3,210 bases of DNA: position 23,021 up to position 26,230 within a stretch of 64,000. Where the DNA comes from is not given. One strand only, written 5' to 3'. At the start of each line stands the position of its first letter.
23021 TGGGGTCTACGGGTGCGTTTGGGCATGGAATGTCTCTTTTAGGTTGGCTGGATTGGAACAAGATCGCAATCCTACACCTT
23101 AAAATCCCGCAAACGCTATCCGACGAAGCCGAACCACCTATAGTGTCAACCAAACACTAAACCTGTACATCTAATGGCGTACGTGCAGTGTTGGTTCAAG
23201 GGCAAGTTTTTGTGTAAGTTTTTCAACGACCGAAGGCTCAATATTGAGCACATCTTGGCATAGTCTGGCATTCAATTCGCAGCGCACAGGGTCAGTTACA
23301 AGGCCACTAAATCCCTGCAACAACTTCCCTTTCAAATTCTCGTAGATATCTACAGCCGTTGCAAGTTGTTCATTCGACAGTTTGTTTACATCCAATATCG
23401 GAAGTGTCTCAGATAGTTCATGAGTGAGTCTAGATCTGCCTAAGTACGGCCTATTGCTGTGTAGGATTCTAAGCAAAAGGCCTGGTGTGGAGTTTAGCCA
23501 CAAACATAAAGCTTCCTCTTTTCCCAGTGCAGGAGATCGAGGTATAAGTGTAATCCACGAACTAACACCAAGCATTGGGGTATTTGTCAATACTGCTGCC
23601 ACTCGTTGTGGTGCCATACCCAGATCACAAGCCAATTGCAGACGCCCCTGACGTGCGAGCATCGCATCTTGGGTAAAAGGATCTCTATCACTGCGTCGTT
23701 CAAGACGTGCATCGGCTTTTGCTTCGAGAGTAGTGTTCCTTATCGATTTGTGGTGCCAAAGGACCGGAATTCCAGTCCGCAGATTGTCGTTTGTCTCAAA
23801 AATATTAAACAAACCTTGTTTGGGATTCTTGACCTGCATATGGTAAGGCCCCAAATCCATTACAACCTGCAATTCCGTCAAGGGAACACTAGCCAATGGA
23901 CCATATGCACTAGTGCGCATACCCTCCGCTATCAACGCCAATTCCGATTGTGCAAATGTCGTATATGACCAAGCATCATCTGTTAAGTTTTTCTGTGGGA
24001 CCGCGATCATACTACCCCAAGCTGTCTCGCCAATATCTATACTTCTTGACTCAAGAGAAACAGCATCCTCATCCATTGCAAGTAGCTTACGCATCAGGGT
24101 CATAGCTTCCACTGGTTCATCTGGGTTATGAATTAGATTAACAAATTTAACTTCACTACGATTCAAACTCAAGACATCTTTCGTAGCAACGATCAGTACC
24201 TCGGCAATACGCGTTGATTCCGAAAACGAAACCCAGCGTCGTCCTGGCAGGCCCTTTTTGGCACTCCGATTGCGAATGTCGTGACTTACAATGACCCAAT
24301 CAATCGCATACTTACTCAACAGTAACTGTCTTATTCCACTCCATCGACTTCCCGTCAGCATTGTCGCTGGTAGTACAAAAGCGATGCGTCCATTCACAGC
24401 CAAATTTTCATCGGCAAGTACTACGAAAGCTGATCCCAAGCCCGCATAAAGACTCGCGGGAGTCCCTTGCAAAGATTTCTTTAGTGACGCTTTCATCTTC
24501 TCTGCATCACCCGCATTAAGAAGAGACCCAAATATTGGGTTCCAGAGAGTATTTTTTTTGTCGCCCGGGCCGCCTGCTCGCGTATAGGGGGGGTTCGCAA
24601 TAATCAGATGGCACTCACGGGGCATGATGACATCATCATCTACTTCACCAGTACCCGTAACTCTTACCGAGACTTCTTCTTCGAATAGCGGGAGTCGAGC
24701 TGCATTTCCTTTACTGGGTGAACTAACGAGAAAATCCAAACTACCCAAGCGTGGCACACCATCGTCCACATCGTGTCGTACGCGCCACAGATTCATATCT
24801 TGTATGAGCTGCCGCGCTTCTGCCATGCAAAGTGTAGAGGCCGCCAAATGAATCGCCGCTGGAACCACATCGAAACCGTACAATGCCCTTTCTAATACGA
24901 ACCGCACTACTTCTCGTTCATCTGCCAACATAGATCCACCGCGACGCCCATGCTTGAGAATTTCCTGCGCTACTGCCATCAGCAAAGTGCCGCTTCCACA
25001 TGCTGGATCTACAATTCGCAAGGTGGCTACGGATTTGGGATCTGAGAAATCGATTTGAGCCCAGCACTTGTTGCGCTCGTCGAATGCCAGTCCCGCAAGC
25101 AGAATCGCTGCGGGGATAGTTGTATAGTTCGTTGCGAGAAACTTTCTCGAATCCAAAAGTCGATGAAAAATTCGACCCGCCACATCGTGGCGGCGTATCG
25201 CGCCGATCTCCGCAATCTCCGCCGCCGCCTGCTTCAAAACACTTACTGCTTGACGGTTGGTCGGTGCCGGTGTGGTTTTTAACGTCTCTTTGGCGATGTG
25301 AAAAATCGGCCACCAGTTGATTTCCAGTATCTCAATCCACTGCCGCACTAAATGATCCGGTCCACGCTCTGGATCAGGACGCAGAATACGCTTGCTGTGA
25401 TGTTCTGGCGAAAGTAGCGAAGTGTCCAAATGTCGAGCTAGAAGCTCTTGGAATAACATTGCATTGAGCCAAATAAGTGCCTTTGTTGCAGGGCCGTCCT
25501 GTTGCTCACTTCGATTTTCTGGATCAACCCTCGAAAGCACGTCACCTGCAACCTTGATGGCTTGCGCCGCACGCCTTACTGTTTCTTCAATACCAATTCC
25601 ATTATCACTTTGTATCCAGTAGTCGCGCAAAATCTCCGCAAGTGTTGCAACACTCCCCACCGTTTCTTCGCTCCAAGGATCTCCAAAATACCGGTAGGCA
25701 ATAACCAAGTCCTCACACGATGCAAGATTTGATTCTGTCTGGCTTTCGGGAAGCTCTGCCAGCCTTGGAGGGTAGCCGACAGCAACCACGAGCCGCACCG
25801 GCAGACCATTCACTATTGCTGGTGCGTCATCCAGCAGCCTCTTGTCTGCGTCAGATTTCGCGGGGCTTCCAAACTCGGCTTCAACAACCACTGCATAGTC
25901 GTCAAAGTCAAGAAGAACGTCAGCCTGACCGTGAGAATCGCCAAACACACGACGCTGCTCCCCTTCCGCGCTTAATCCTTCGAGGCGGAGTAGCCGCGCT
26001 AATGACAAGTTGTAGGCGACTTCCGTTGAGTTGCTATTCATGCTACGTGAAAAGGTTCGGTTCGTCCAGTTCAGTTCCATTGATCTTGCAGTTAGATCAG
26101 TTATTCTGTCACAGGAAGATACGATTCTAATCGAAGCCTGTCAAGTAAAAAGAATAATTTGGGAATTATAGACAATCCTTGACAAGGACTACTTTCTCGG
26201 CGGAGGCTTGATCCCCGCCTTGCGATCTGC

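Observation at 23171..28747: Methyltransferase fusion with non-canonical nuclease-like N-terminus, paired with a 746-aa protein carrying a Lys-less Mrr-like motif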

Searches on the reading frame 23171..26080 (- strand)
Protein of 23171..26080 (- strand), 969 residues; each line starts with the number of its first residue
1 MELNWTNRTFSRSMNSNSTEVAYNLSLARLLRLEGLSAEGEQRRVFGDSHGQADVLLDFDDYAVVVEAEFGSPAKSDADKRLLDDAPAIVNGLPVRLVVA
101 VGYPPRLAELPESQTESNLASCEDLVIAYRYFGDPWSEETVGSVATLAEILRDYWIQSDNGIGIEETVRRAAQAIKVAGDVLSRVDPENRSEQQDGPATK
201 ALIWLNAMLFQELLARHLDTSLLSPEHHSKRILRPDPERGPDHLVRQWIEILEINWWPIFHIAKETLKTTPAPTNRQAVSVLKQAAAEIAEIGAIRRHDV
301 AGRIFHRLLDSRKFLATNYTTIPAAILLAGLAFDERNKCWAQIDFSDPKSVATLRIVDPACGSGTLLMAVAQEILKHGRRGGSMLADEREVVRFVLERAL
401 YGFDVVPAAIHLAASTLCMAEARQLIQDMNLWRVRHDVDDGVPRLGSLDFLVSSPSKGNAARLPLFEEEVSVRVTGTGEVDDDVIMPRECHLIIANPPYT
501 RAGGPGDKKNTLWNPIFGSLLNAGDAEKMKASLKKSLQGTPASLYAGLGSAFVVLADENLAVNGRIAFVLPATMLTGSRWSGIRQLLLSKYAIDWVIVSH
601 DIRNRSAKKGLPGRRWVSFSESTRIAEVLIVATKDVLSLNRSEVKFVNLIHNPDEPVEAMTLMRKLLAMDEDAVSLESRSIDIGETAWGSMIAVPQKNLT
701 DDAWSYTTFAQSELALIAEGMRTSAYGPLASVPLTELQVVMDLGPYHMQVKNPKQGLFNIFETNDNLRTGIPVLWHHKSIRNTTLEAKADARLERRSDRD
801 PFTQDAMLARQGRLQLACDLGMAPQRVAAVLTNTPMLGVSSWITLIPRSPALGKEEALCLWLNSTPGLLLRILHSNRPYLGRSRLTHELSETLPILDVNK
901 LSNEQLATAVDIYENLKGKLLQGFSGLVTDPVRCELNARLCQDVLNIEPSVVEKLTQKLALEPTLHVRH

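Call 6: search_protein_families(library=pfam, proteins=[window:23171-26080:-], max_evalue=0.01)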
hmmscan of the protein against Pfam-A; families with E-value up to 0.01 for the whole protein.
window:23171-26080:- (969 aa): 4 families
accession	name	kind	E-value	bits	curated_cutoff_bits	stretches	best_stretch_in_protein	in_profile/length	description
PF02384.22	N6_Mtase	-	1.3e-06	28.4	20.4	0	355-419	49-99/311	N-6 DNA Methylase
PF01170.24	UPF0020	-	0.00019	21.6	22.3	0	353-426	29-105/197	RMKL-like, methyltransferase domain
PF07669.17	Eco57I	-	0.00026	21.6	25.3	1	400-597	3-163/171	Eco57I restriction-modification methylase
PF20473.4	MmeI_Mtase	-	0.0065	16.1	27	0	350-500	17-146/259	MmeI, DNA-methyltransferase domain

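Call 7: search_protein_families(library=padloc, proteins=[window:23171-26080:-], max_evalue=0.01)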
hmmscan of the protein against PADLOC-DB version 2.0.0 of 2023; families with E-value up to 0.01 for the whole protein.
window:23171-26080:- (969 aa): 27 families (the best 25 are shown)
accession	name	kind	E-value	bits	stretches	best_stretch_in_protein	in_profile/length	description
PDLC02525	PglX|PglXI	-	2.8e-10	37.5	1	343-424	274-351/607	PglX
PDLC03338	MTase_II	-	1.4e-08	31.9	1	353-429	155-225/604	Type II methyltransferase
PDLC03348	MTase_II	-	2.4e-08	31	1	352-418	246-310/727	Type II methyltransferase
PDLC02523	PglX|PglXI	-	8.4e-08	28.4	1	347-422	325-407/1428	PglX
PDLC03630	REase_MTase_IIG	-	1.5e-07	27.6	1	346-415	399-464/1100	Type IIG restriction enzyme-methyltransferase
PDLC03021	MTase_I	-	2.5e-07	27.9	1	354-419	186-247/491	Type I methyltransferase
PDLC02529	PglX|PglXI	-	4.4e-07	26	1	351-501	226-369/1189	PglX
PDLC02521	PglX|PglXI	-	5.2e-07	26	1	343-423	296-374/1174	PglX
PDLC03600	REase_MTase_IIG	-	4.6e-06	22.8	1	353-424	301-368/1205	Type IIG restriction enzyme-methyltransferase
PDLC02518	PglX|PglXI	-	6.8e-06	22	1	345-419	303-372/1412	PglX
PDLC03629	REase_MTase_IIG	-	1.1e-05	21.4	1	351-424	433-516/1182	Type IIG restriction enzyme-methyltransferase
PDLC03335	MTase_II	-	1.2e-05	22.2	0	550-608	235-293/607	Type II methyltransferase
PDLC02528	PglX|PglXI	-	5.3e-05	19.1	1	348-420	286-356/1125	PglX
PDLC02641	DrmMI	-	6.1e-05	19.1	1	352-423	302-369/1161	DrmMI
PDLC03026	MTase_I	-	0.00011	19.5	0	342-422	155-230/487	Type I methyltransferase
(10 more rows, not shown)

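Call 8: search_protein_families(library=ncbifam, proteins=[window:23171-26080:-], max_evalue=0.01)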
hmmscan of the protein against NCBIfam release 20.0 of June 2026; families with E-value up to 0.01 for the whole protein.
window:23171-26080:- (969 aa): 7 families
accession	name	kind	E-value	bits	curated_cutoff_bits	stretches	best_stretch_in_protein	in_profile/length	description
NF033455.1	BREX_6_MTaseX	exception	1.5e-09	36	900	1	348-430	324-408/1319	BREX-6 system adenine-specific DNA-methyltransferase PglX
NF033452.1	BREX_1_MTaseX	exception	2.8e-07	28.8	500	1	348-422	309-380/1210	BREX-1 system adenine-specific DNA-methyltransferase PglX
NF033451.1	BREX_2_MTaseX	equivalog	1.8e-06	26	400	1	352-500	223-369/1185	BREX-2 system adenine-specific DNA-methyltransferase PglX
NF033454.1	BREX_5_MTaseX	exception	5.2e-06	24.3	900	1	344-419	296-366/1404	BREX-5 system adenine-specific DNA-methyltransferase PglX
TIGR02987.1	met_A_Alw26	exception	0.00049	19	353.5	1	344-594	25-220/523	Alw26I/Eco31I/Esp3I family type II restriction adenine-specific DNA-methyltransferase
TIGR03534.1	RF_mod_PrmC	equivalog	0.00098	18.6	199.1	0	350-418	86-133/253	peptide chain release factor N(5)-glutamine methyltransferase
NF047738.1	antiphage_MADS2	equivalog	0.0015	16.9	720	0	340-381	321-360/654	methylation-associated defense system DNA methyltransferase MAD2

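Call 9: search_solved_structures(query=window:23171-26080:-, max_evalue=1)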
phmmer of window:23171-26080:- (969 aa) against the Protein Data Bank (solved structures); distinct sequences matched with E-value up to 1: 5.
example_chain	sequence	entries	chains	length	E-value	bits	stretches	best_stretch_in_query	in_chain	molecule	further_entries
8c45_A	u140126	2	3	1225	0.01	17.1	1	342-423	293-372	site-specific DNA-methyltransferase (adenine-specific)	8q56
5hr4_C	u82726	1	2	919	0.028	15.6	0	374-536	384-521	MmeI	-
8zek_A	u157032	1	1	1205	0.09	13.9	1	342-420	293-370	site-specific DNA-methyltransferase (adenine-specific)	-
9ewz_C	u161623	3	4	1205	0.09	13.9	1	342-420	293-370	Adenine-specific methyltransferase BrxX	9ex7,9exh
5tl8_A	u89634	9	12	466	0.74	10.9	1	410-460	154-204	Protein CYP51 | CYP51, sterol 14alpha-demethylase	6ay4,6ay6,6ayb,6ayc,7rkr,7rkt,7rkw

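Call 12: find_homologous_proteins(query=window:23171-26080:-)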
Query window:23171-26080:- (969 aa): 401 proteins with E <= 0.001 among 8000 candidates; the best 120 are listed.
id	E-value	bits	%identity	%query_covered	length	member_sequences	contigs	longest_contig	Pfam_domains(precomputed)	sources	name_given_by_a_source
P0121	0.0e+0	2185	100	100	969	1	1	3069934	PF02384.23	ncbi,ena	-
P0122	0.0e+0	1935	89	99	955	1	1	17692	PF02384.23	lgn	-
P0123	0.0e+0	1888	88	99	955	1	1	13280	PF02384.23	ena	-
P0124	0.0e+0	1681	77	99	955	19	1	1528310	PF02384.23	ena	-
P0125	0.0e+0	1670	77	98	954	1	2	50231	PF02384.23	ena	-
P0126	0.0e+0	1668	77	98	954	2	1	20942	PF02384.23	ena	-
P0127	0.0e+0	1665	77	99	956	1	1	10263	PF02384.23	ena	-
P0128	0.0e+0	1661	76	99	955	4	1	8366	PF02384.23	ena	-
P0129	0.0e+0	1647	76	99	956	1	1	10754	PF02384.23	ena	-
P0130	0.0e+0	1640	74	99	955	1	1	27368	PF02384.23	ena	-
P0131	0.0e+0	1628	75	99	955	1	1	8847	PF02384.23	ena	-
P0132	0.0e+0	1627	75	99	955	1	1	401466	PF02384.23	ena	-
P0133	0.0e+0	1605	74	98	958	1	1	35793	PF02384.23,PF01170.25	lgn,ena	-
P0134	0.0e+0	1603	74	99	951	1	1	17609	PF02384.23,PF07669.18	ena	-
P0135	0.0e+0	1558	71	98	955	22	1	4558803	PF02384.23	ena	-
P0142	0.0e+0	1442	67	99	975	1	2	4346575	PF02384.23,PF07669.18,PF01170.25,PF20473.5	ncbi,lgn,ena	-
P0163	0.0e+0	1377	66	98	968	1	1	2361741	PF02384.23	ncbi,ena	-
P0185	0.0e+0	1111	55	98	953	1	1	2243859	PF02384.23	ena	-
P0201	0.0e+0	1019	52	99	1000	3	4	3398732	PF02384.23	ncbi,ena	-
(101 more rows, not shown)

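Call 23: find_related_loci(query=A2, collection=metagenome_contigs, flank=8000)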
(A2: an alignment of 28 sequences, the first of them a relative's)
Query A2 (969 aa) in metagenome_contigs; peptide patterns used: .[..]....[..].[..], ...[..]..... (x = any residue, [..] = any of these).
158 stretches matched a pattern; 7 encode a relative of the query (tblastn E <= 1e-3); 7 distinct loci.
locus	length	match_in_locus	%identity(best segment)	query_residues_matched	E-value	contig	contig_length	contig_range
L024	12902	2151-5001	52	14-965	0e+0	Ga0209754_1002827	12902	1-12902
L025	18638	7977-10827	52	14-965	0e+0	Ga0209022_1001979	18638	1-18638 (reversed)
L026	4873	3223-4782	42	6-514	3e-101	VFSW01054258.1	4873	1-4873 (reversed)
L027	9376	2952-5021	25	250-942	5e-48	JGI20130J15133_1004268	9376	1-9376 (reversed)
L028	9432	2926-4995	25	250-942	5e-48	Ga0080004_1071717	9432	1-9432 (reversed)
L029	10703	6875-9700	25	24-948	8e-49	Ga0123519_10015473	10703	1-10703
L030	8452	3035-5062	27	250-915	4e-40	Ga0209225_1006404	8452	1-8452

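Call 25: find_encoding_contigs(protein=P0124, flank=8000, max_places=2)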
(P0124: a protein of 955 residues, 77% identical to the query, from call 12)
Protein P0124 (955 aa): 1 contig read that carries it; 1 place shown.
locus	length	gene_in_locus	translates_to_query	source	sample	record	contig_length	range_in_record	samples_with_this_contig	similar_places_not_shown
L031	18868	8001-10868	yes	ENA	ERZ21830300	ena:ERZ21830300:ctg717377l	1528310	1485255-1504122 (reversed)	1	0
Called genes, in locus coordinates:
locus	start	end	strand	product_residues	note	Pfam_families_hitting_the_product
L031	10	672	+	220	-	PF01983:CofC (faint), PF09837:DUF2064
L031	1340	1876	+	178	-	-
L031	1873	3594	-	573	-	PF01609:DDE_Tnp_1 (weak)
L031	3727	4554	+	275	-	-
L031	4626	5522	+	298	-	PF00226:DnaJ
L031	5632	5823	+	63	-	-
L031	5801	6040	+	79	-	-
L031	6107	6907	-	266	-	PF12762:DDE_Tnp_IS1595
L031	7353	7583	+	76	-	-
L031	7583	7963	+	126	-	PF01850:PIN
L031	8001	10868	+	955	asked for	PF02384:N6_Mtase (faint)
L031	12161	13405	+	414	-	PF08238:Sel1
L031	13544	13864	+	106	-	-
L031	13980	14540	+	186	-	-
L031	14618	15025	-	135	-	-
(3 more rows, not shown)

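Call 26: find_encoding_contigs(protein=P0142, flank=8000, max_places=2)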
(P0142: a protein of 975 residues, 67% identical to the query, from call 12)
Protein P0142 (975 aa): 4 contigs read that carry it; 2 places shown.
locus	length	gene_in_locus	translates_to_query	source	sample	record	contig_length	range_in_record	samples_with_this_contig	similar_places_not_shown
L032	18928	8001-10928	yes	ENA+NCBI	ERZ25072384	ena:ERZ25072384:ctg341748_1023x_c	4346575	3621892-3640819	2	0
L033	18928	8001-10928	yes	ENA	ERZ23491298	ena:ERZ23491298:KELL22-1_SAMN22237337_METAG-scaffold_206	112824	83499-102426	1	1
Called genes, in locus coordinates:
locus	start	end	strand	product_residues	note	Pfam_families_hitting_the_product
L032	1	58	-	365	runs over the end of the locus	PF00383:dCMP_cyt_deam_1, PF14437:MafB19-deam (weak), PF01872:RibD_C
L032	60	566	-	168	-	PF22811:Zn_ribbon_NrdR, PF03477:ATP-cone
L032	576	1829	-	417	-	PF00464:SHMT, PF00155:Aminotran_1_2 (weak)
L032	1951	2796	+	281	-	PF05673:DUF815, PF13191:AAA_16 (weak), PF13401:AAA_22 (faint), PF00004:AAA (weak)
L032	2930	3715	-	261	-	PF10972:CsiV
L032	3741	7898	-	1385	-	PF00176:SNF2-rel_dom, PF00271:Helicase_C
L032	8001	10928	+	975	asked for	PF01170:UPF0020 (faint), PF02384:N6_Mtase (faint), PF20473:MmeI_Mtase (faint), PF07669:Eco57I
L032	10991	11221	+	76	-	-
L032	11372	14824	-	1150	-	PF14814:UB2H (faint), PF17757:UvrB_inter, PF21132:MFD_D3, PF02559:CarD_TRCF_RID, PF00270:DEAD, PF04851:ResIII, PF00271:Helicase_C, PF03461:TRCF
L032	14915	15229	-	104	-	PF06305:LapA_dom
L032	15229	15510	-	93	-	PF00216:Bac_DNA_binding, PF18291:HU-HIG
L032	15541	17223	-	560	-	PF17092:PCB_OB (faint), PF00575:S1, PF21710:Spt6_S1 (faint), PF00575:S1, PF23459:S1_RRP5 (weak), PF00575:S1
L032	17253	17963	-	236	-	PF02224:Cytidylate_kin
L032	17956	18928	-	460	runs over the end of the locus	PF00275:EPSP_synthase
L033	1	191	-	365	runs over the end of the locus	PF00383:dCMP_cyt_deam_1, PF14437:MafB19-deam, PF01872:RibD_C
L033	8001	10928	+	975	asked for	PF01170:UPF0020 (faint), PF02384:N6_Mtase (faint), PF20473:MmeI_Mtase (faint), PF07669:Eco57I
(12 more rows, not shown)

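Call 27: find_encoding_contigs(protein=P0201, flank=8000, max_places=3)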
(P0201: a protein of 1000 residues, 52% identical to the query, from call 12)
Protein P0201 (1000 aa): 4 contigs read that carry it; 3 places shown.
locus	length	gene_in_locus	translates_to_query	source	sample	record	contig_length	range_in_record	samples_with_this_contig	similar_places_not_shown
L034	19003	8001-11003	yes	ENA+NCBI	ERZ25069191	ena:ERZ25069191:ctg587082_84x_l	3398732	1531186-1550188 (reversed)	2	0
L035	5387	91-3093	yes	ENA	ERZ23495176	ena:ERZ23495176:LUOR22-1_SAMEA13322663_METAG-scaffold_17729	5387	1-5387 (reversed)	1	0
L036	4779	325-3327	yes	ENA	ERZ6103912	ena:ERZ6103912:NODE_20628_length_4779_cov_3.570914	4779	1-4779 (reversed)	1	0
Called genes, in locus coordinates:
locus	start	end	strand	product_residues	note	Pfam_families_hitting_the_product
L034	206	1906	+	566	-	PF00732:GMC_oxred_N, PF05199:GMC_oxred_C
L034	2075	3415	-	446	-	PF07586:HXXSHH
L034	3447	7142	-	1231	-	PF07635:PSCyt1 (weak), PF07626:PSD3, PF13385:Laminin_G_3, PF07637:PSD5, PF07631:PSD4, PF07627:PSCyt3, PF07624:PSD2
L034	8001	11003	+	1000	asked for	PF02384:N6_Mtase (faint)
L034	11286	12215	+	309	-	PF04199:Cyclase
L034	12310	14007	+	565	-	PF01011:PQQ, PF13360:PQQ_2, PF13570:Beta-prop_ACSF4 (faint), PF13360:PQQ_2, PF01011:PQQ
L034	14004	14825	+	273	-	PF13442:Cytochrome_CBB3, PF00034:Cytochrom_C (faint)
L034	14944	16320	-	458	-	PF07394:DUF1501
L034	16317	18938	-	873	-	PF07635:PSCyt1, PF07583:PSCyt2, PF07587:PSD1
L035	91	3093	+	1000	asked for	PF02384:N6_Mtase (faint)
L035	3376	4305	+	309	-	PF04199:Cyclase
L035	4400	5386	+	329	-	?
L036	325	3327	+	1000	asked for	PF02384:N6_Mtase (faint)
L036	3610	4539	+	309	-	PF04199:Cyclase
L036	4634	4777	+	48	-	?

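Call 32: find_encoding_contigs(protein=P0135, flank=8000, max_places=2)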
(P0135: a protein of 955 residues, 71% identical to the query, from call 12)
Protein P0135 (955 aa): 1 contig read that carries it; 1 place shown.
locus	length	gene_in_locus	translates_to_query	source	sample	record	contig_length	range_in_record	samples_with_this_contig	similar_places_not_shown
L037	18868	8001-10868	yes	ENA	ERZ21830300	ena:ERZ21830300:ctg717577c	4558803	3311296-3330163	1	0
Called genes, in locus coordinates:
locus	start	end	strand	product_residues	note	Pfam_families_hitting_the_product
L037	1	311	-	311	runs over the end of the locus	PF00487:FA_desaturase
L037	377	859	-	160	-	-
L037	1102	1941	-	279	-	-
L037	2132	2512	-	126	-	PF00903:Glyoxalase, PF13669:Glyoxalase_4 (weak)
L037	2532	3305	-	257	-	PF08386:Abhydrolase_4 (faint), PF00561:Abhydrolase_1, PF00975:Thioesterase (weak), PF12146:Hydrolase_4, PF12697:Abhydrolase_6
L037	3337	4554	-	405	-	PF00296:Bac_luciferase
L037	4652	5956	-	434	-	PF07690:MFS_1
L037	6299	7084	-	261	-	-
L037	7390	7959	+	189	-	PF04238:DUF420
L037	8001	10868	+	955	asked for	PF02384:N6_Mtase (faint)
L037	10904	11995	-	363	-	PF13271:DUF4062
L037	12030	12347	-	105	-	PF15731:MqsA_antitoxin (weak), PF13560:HTH_31 (faint), PF01381:HTH_3 (weak)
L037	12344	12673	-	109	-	PF06296:RelE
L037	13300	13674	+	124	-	PF13340:DUF4096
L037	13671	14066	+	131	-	PF01609:DDE_Tnp_1, PF13359:DDE_Tnp_4 (weak), PF13612:DDE_Tnp_1_3 (weak), PF13586:DDE_Tnp_1_2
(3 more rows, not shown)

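Call 33: find_encoding_contigs(protein=P0163, flank=8000, max_places=2)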
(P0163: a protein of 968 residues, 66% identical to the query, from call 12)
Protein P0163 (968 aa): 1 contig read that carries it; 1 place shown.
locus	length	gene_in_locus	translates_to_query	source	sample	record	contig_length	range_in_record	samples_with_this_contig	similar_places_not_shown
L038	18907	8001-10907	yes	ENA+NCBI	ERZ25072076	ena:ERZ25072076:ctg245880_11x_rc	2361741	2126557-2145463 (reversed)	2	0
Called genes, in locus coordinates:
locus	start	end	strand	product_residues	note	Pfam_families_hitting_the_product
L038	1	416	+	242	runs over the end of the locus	PF12760:Zn_ribbon_IS1595 (weak), PF12762:DDE_Tnp_IS1595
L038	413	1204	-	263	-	-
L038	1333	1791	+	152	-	PF22483:Mu-transpos_C_2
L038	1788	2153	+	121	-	PF01695:IstB_IS21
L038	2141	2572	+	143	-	PF01695:IstB_IS21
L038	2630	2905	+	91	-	PF12762:DDE_Tnp_IS1595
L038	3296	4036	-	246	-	PF00872:Transposase_mut, PF10551:MULE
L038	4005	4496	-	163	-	PF00872:Transposase_mut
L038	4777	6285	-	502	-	PF00069:Pkinase, PF07714:PK_Tyr_Ser-Thr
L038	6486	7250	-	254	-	-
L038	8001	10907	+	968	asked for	PF02384:N6_Mtase (faint)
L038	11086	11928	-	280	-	-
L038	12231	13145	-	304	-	PF12760:Zn_ribbon_IS1595 (weak), PF12762:DDE_Tnp_IS1595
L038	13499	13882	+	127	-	-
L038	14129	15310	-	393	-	PF12146:Hydrolase_4, PF00561:Abhydrolase_1, PF12697:Abhydrolase_6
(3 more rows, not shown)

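Call 34: find_encoding_contigs(protein=P0185, flank=8000, max_places=2)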
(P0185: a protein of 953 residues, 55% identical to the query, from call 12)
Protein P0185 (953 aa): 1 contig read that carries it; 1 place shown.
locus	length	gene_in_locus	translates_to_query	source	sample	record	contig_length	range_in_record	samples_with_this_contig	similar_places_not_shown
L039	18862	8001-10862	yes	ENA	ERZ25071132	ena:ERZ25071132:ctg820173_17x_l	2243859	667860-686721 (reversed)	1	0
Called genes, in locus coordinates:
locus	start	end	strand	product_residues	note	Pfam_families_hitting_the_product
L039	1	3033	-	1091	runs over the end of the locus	-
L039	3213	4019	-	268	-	PF02592:Vut_1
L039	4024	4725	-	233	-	PF00106:adh_short, PF23441:SDR (faint), PF13561:adh_short_C2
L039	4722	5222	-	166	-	PF01242:PTPS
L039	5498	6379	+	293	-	PF00149:Metallophos, PF12850:Metallophos_2 (weak)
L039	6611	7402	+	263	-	PF13439:Glyco_transf_4, PF00534:Glycos_transf_1, PF20706:GT4-conflict, PF13692:Glyco_trans_1_4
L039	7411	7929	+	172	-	PF02557:VanY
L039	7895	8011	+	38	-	-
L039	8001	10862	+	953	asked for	PF02384:N6_Mtase (faint)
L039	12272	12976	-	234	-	PF00702:Hydrolase, PF13419:HAD_2, PF13242:Hydrolase_like (weak)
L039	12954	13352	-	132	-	PF03226:Yippee-Mis18 (weak)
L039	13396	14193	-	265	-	-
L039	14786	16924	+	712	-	PF02897:Peptidase_S9_N, PF00326:Peptidase_S9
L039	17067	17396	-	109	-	PF08850:DUF1820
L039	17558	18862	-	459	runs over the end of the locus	PF06123:CreD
